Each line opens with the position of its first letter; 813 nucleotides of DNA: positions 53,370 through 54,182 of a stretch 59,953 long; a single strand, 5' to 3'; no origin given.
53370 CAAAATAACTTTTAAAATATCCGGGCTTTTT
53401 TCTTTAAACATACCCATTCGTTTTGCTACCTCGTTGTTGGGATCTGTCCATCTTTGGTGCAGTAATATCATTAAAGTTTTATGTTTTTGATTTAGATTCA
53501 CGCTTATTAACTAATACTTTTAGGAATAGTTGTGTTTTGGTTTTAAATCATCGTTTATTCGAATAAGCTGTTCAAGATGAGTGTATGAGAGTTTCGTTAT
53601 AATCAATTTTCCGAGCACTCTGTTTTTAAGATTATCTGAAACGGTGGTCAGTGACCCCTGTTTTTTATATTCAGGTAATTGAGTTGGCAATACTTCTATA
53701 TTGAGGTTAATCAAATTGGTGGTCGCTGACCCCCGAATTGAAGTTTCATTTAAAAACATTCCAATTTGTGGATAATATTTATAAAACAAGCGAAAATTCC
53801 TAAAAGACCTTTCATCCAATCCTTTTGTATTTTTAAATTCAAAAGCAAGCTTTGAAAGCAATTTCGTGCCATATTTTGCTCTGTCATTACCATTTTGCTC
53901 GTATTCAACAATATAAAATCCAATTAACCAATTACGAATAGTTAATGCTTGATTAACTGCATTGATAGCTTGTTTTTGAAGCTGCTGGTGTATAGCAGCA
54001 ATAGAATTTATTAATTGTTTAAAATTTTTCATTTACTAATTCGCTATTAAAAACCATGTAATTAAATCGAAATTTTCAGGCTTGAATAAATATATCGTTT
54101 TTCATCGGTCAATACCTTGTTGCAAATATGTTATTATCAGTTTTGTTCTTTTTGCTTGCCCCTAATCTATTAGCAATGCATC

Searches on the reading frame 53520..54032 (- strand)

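Call 12: search_protein_families(library=pfam, proteins=[window:53520-54032:-], max_evalue=0.0001)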
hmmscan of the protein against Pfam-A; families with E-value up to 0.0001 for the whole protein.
window:53520-54032:- (170 aa): 1 family
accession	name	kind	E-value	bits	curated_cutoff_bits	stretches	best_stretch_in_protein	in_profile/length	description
PF17761.7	DUF1016_N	-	5.2e-15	56.2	32.8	1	11-90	2-82/137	DUF1016 N-terminal domain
